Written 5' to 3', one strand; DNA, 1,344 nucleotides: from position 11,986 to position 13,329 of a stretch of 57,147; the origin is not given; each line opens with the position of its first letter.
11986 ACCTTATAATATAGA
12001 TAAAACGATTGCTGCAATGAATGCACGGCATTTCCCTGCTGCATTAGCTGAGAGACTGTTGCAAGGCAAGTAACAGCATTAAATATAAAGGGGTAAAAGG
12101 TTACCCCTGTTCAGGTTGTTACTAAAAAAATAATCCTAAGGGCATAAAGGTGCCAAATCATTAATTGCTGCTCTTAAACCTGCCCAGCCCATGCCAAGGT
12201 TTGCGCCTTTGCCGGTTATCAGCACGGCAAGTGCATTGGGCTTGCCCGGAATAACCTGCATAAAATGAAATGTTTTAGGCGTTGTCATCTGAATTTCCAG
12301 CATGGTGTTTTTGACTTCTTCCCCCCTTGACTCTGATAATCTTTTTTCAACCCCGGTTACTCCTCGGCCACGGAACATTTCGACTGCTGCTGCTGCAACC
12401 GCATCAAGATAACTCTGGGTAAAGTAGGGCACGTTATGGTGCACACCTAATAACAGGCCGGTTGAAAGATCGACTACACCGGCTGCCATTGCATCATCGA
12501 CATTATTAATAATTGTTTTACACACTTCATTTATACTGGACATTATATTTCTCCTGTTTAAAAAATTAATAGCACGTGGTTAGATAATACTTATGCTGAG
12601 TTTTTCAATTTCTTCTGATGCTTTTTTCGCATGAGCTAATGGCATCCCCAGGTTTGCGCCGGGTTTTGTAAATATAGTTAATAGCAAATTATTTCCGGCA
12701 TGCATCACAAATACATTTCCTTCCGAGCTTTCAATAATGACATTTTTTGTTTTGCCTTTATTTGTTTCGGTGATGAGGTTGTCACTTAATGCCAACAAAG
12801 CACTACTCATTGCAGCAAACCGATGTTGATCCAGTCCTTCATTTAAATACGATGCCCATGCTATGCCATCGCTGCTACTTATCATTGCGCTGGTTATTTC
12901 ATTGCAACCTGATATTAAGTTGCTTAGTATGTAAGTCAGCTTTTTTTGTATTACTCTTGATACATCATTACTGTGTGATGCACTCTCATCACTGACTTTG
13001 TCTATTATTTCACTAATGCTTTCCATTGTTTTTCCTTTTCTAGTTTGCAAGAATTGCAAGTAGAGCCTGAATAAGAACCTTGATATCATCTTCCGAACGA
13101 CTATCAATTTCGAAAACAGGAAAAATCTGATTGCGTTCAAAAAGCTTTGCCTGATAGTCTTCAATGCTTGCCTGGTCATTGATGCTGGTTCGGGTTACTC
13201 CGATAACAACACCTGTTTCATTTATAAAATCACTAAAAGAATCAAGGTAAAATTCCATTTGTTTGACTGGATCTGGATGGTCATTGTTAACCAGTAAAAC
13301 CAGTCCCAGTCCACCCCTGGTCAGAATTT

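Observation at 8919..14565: Convergent signalling locus: PilZ-like protein and kinase-like/phosphoesterase fusion facing an orphan protein / CvnD-type GTPase / two Roadblock proteins (candidate undescribed system)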

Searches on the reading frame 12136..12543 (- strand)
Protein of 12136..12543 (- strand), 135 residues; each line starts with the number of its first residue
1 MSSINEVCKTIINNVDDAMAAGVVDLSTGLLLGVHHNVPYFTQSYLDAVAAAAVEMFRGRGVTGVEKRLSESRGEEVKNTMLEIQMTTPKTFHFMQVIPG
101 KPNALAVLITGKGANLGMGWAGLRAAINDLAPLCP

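Call 3: search_protein_families(library=pfam, proteins=[window:12136-12543:-], max_evalue=0.1)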
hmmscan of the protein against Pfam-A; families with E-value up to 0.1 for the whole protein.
window:12136-12543:- (135 aa): 0 families

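Call 4: search_protein_families(library=ncbifam, proteins=[window:12136-12543:-], max_evalue=0.1)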
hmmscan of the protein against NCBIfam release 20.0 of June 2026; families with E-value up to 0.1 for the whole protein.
window:12136-12543:- (135 aa): 0 families

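Call 31: search_protein_families(library=padloc, proteins=[window:12136-12543:-], max_evalue=0.01)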
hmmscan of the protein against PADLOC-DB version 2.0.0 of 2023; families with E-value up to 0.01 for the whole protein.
window:12136-12543:- (135 aa): 0 families

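Call 46: search_solved_structures(query=A3, max_evalue=10)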
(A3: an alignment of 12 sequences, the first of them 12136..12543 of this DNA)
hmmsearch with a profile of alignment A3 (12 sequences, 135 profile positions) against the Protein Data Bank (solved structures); distinct sequences matched with E-value up to 10: 2.
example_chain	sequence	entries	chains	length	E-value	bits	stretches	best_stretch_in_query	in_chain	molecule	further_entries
7ct3_A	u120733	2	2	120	0.04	17.2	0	77-130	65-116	Mutual gliding motility protein C (MglC) | Mutual gliding motility protein C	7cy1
2c4i_A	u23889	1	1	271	0.82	13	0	25-56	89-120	AVIDIN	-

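Call 72: find_related_loci(query=A3, collection=metagenome_contigs, flank=10000)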
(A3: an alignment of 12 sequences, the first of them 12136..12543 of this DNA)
Query A3 (135 aa) in metagenome_contigs; peptide patterns used: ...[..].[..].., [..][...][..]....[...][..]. (x = any residue, [..] = any of these).
599 stretches matched a pattern (row limit reached: there are more); 234 encode a relative of the query (tblastn E <= 1e-3); the best 80 are kept; 80 distinct loci.
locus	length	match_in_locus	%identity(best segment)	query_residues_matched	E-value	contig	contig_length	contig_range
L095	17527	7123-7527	96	1-135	2e-86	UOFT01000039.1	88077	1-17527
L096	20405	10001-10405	93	1-135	2e-85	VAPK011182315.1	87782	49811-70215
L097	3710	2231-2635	78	1-135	8e-74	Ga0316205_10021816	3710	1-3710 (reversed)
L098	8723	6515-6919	79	1-135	7e-73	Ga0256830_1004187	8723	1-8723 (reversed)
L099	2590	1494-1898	82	1-135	8e-74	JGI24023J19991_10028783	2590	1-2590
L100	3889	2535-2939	73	1-135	3e-70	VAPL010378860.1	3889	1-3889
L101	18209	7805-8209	72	1-135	8e-70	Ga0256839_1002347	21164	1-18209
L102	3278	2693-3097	73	1-135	6e-70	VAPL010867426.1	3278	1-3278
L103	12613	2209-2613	79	1-135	1e-68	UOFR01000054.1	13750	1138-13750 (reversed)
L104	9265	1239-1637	80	3-135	3e-68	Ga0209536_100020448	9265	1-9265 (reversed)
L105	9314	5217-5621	79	1-135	2e-68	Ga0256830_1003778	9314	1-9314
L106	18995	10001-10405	79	1-135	2e-67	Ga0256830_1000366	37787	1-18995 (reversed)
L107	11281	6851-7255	79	1-135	4e-67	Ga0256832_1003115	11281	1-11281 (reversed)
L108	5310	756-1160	78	1-135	1e-66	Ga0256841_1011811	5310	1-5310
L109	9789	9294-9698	76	1-135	1e-65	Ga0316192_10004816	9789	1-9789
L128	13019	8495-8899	59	1-135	5e-54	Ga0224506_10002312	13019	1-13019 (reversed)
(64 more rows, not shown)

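Call 86: search_protein_families(library=pfam, proteins=[L128:8990-9901:+], max_evalue=0.001)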
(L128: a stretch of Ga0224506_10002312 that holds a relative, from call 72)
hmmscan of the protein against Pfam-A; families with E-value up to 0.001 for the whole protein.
L128:8990-9901:+ (303 aa): 2 families
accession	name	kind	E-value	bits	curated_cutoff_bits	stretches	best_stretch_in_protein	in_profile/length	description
PF01152.27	Bac_globin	-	2e-07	31.6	21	1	155-238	4-93/121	Bacterial-like globin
PF00042.28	Globin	-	4.4e-06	27.6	22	1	30-127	3-114/117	Globin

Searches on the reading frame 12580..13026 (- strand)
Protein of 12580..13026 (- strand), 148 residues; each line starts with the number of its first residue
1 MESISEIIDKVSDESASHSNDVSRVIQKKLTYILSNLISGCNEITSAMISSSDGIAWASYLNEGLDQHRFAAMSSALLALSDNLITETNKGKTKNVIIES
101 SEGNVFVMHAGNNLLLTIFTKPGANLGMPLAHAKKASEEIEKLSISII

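Call 31: search_protein_families(library=padloc, proteins=[window:12580-13026:-], max_evalue=0.01)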
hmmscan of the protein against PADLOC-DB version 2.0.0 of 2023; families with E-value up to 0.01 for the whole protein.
window:12580-13026:- (148 aa): 0 families

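Call 47: search_solved_structures(query=A4, max_evalue=10)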
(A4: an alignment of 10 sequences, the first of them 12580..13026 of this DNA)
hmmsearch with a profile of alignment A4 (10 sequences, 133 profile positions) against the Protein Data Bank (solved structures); distinct sequences matched with E-value up to 10: 45.
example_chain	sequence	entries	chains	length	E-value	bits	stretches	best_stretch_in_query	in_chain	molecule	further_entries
9jue_D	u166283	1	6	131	9.2e-19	70.4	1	7-129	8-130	Roadblock/LC7 domain protein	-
7f8m_A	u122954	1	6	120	2.3e-16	62.7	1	27-126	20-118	Robl_LC7 domain-containing protein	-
3leq_A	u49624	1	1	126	2.3e-11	46.5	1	12-113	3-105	uncharacterized protein cvnB5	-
9hef_A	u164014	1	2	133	1.3e-07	34.4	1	23-111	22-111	Serine protease inhibitor Rv3364c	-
3cpt_B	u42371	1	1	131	8.6e-07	31.7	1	23-129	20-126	Mitogen-activated protein-binding protein-interacting protein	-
7yh1_D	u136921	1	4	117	2.2e-06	30.4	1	25-122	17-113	Roadblock/LC7 domain protein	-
5y3a_B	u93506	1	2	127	2.8e-06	30.1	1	24-129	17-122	Ragulator complex protein LAMTOR2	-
5x6u_B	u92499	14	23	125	2.8e-06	30.1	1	24-129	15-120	Ragulator complex protein LAMTOR2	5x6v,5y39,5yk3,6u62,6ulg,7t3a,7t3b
6b9x_B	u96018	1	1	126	2.8e-06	30.1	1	24-129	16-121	Ragulator complex protein LAMTOR2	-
6nzd_B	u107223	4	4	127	2.8e-06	30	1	24-129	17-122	Ragulator complex protein LAMTOR2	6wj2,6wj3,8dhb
6ehp_B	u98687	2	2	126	2.8e-06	30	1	24-129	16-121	Ragulator complex protein LAMTOR2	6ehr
1sko_B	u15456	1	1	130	3.1e-06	29.9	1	23-129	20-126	Late endosomal/lysosomal Mp1 interacting protein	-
2zl1_B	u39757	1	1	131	3.2e-06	29.9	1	23-129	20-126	Mitogen-activated protein-binding protein-interacting protein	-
5yk3_B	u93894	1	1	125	3.2e-06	29.8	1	24-127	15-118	Ragulator complex protein LAMTOR2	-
1vet_B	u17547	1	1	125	3.6e-06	29.7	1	24-129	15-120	Late endosomal/lysosomal Mp1 interacting protein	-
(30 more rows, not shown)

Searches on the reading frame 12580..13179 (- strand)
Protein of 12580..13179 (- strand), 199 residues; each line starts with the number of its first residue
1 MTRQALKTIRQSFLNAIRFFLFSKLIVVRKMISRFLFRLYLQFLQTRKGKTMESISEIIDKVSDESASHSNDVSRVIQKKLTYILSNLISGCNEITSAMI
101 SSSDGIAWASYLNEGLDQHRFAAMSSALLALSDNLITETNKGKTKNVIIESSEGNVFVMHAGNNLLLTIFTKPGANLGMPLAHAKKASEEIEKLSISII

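Call 3: search_protein_families(library=pfam, proteins=[window:12580-13179:-], max_evalue=0.1)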
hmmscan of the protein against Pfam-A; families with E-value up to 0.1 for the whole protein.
window:12580-13179:- (199 aa): 2 families
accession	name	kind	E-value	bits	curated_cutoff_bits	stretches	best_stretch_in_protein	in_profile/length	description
PF03259.23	Robl_LC7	-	3.6e-12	46.3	23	1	89-169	9-89/91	Roadblock/LC7 domain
PF08923.16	MAPKK1_Int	-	0.0037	17.5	25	1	83-194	5-115/119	Mitogen-activated protein kinase kinase 1 interacting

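Call 4: search_protein_families(library=ncbifam, proteins=[window:12580-13179:-], max_evalue=0.1)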
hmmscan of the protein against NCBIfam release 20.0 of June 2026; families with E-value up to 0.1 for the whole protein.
window:12580-13179:- (199 aa): 2 families
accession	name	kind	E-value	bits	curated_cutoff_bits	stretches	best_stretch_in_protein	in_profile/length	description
TIGR01201.1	HU_rel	subfamily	0.00048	20.1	68.6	1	43-91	22-69/170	HU family DNA-binding protein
NF002803.0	PRK02944.1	equivalog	0.029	13.8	377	0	25-82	62-118/255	YidC family membrane integrase SpoIIIJ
